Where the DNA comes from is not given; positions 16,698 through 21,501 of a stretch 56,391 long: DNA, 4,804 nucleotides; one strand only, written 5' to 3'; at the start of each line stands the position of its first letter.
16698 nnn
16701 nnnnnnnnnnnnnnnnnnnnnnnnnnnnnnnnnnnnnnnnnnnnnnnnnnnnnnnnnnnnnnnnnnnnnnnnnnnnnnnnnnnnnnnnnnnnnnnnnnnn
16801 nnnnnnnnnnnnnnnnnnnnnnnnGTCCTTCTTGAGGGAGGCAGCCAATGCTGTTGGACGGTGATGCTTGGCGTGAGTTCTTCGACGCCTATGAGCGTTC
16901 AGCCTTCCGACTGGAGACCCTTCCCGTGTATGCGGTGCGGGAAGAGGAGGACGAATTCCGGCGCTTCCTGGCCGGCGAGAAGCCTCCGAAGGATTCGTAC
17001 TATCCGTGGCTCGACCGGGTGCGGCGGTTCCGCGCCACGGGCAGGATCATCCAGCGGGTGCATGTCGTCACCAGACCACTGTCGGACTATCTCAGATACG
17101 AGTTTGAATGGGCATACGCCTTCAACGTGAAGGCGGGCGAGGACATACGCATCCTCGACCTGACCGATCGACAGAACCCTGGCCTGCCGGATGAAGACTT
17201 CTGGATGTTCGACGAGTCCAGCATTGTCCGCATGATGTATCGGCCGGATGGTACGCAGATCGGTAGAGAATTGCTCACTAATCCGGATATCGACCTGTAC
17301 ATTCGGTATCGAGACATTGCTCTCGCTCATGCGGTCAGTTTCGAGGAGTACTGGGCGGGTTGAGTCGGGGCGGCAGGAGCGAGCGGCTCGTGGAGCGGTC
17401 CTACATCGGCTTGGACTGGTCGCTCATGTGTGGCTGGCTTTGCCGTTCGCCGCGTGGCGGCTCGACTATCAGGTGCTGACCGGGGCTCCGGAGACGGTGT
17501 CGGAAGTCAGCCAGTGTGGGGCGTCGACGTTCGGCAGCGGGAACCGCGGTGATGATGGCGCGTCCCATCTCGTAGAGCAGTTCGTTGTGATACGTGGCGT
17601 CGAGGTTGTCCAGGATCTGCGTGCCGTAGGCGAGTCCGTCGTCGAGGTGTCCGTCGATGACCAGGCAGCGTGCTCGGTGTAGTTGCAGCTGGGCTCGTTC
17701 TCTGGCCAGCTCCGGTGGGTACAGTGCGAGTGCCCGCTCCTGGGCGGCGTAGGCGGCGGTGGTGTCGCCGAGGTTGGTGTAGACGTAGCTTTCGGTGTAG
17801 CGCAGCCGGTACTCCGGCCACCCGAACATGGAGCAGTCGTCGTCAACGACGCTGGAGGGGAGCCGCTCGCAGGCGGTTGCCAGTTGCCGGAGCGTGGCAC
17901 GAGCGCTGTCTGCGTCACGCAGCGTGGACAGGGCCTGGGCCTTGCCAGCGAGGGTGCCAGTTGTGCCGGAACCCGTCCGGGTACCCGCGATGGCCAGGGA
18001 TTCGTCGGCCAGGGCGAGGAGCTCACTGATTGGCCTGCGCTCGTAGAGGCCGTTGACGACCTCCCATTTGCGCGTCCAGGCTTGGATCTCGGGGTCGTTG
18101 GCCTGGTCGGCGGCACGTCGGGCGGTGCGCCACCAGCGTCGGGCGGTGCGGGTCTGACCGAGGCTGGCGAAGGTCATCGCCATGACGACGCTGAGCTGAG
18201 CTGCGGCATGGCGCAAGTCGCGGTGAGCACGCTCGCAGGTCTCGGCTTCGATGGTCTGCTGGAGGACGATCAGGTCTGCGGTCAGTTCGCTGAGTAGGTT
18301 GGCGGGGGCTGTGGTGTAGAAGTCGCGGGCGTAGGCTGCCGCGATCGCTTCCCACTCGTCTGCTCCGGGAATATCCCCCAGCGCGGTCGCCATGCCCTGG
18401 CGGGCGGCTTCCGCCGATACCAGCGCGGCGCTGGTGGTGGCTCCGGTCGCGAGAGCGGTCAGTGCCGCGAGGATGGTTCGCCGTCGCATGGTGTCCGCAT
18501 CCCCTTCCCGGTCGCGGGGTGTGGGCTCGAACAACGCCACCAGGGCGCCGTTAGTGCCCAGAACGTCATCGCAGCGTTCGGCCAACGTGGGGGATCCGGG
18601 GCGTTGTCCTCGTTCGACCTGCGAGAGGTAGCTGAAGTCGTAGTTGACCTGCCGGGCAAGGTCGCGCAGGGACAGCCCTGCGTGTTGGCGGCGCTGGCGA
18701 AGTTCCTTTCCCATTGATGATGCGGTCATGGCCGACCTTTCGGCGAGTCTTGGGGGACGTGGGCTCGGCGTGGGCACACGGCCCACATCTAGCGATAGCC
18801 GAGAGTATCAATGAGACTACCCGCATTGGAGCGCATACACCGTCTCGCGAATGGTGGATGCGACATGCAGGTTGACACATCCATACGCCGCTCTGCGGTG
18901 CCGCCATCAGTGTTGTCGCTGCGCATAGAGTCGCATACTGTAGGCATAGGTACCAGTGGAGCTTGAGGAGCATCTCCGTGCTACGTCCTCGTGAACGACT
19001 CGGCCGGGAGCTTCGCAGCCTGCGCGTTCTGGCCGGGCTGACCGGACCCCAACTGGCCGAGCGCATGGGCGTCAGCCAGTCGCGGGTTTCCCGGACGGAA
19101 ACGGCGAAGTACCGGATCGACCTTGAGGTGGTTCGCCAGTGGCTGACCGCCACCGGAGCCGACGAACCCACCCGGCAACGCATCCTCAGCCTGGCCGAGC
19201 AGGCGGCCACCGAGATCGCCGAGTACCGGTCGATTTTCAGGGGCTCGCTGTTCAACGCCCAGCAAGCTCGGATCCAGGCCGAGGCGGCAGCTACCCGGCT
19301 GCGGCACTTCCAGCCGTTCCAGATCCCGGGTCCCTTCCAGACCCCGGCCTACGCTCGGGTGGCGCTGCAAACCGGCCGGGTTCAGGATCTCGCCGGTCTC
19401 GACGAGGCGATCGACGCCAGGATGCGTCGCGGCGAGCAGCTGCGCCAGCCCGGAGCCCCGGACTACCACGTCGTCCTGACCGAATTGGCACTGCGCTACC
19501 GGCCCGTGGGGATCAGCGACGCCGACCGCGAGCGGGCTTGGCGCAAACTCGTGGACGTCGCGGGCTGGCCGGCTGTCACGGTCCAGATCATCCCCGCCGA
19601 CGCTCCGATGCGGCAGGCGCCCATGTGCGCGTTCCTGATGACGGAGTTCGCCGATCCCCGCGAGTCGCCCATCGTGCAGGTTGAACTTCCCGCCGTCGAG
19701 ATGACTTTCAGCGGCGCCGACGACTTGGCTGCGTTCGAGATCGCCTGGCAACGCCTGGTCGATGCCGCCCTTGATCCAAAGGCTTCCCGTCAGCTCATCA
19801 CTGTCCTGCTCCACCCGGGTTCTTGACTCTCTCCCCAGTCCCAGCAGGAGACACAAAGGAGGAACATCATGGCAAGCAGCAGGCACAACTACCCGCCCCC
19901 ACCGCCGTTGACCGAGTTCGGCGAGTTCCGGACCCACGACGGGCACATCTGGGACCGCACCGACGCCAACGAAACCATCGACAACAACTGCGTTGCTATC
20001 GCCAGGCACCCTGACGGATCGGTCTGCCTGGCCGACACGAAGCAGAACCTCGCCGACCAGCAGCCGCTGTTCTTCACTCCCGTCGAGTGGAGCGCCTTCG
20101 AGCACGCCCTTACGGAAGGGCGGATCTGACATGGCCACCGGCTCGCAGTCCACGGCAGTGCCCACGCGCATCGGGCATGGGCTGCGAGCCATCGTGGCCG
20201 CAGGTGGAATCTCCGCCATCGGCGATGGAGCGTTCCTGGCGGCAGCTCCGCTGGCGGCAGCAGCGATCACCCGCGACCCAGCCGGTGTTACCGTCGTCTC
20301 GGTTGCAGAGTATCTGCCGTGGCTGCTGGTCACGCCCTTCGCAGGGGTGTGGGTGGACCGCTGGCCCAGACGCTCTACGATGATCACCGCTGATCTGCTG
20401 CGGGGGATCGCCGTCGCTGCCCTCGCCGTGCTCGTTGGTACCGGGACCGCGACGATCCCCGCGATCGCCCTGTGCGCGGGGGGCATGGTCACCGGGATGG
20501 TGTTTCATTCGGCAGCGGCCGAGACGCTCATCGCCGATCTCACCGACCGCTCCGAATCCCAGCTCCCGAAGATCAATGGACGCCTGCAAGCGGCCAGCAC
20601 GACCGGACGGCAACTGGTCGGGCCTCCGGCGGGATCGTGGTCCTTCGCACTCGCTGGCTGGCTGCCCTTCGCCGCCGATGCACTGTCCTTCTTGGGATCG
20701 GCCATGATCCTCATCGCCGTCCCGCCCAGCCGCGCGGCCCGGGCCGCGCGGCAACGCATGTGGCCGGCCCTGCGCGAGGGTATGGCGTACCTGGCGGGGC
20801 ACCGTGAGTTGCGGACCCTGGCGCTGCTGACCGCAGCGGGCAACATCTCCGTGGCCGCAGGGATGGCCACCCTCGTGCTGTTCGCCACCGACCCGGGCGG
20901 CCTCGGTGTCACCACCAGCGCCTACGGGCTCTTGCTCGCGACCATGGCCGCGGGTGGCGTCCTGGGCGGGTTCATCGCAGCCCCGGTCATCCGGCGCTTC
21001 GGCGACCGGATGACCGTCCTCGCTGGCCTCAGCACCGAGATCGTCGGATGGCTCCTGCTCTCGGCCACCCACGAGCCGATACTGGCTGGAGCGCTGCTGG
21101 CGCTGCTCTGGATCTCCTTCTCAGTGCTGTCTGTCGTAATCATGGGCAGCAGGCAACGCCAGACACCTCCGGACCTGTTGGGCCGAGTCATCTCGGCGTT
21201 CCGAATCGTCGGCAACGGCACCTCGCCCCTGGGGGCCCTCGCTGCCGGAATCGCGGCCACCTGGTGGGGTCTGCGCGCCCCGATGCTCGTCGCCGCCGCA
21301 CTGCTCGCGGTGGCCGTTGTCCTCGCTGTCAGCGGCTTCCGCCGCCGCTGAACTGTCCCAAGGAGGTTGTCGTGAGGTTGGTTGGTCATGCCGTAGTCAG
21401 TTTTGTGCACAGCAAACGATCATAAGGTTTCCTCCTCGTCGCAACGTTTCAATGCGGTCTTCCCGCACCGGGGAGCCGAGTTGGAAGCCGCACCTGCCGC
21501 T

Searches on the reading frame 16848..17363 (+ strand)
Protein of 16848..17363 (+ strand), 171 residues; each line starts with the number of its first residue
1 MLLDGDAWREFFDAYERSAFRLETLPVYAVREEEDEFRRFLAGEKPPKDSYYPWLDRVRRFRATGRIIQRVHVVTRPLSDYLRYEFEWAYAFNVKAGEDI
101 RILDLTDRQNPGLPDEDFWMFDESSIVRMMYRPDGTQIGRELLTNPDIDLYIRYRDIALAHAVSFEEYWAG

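Call 58: search_protein_families(library=pfam, proteins=[window:16848-17363:+], max_evalue=0.01)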
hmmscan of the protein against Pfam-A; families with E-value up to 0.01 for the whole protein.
window:16848-17363:+ (171 aa): 1 family
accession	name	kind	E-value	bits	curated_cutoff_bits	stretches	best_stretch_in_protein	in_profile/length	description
PF21806.3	DUF6879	-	5.3e-56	189.1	23.9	1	6-170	1-167/167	Family of unknown function (DUF6879)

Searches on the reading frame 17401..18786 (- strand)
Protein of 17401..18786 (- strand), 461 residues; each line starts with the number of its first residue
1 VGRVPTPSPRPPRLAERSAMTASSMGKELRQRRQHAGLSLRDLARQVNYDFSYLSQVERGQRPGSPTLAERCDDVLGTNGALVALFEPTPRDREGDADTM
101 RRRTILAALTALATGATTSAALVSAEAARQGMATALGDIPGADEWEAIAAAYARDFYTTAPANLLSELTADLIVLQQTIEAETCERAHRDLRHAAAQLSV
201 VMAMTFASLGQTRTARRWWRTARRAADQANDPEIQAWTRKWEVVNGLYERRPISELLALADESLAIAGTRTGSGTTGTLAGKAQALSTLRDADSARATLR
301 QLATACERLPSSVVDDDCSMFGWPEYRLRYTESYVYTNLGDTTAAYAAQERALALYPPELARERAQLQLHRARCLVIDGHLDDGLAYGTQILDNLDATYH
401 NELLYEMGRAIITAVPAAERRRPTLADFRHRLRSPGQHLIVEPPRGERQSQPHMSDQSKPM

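Call 8: search_protein_families(library=pfam, proteins=[window:17401-18786:-], max_evalue=0.01)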
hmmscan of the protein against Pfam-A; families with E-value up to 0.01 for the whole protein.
window:17401-18786:- (461 aa): 3 families
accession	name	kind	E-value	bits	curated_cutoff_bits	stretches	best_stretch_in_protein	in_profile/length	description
PF13560.12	HTH_31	-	9.2e-15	55.2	27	1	25-85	2-63/64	Helix-turn-helix domain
PF01381.28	HTH_3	-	6.4e-08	33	23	1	29-78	1-50/55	Helix-turn-helix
PF13181.12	TPR_8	-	6.2e-05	23.3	25.7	0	327-357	2-32/34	Tetratricopeptide repeat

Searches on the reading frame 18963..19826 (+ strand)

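Call 58: search_protein_families(library=pfam, proteins=[window:18963-19826:+], max_evalue=0.01)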
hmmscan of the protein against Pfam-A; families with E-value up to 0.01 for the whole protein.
window:18963-19826:+ (287 aa): 5 families
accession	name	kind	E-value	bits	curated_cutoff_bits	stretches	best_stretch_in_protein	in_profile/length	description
PF19054.6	DUF5753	-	7.4e-37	127.2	23.4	1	104-280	5-177/178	Domain of unknown function (DUF5753)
PF13560.12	HTH_31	-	7.4e-13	49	27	1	12-72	1-62/64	Helix-turn-helix domain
PF01381.28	HTH_3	-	1.1e-06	29.1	23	1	17-65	1-49/55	Helix-turn-helix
PF04545.22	Sigma70_r4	-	0.0014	18.6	24.1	1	6-46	4-41/50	Sigma-70, region 4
PF13384.12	HTH_23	-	0.006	16.8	24.6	0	21-45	13-37/50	Homeodomain-like domain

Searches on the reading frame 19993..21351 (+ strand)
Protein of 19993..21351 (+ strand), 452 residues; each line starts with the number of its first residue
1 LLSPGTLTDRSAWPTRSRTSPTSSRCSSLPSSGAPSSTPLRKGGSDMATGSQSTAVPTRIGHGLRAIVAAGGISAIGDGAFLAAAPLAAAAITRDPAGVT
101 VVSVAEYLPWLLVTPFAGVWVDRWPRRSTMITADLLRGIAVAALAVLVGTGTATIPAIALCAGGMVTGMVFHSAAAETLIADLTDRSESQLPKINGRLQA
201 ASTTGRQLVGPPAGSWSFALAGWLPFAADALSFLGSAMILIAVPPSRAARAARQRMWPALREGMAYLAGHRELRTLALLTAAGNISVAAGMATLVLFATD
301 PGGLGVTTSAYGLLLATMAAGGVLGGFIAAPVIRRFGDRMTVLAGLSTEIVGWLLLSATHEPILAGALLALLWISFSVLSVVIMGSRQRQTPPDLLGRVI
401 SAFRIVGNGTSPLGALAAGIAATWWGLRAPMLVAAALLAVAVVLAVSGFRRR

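Call 8: search_protein_families(library=pfam, proteins=[window:19993-21351:+], max_evalue=0.01)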
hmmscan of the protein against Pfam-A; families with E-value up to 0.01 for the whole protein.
window:19993-21351:+ (452 aa): 3 families
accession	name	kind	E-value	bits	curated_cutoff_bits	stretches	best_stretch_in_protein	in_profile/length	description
PF07690.21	MFS_1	-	1.2e-21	77.5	33.4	2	69-285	3-215/347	Major Facilitator Superfamily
PF05977.19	MFS_3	-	3.5e-13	49.3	27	1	65-445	13-390/524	Transmembrane secretion effector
PF00083.30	Sugar_tr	-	0.00079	18.8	22.3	1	289-360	20-97/452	Sugar (and other) transporter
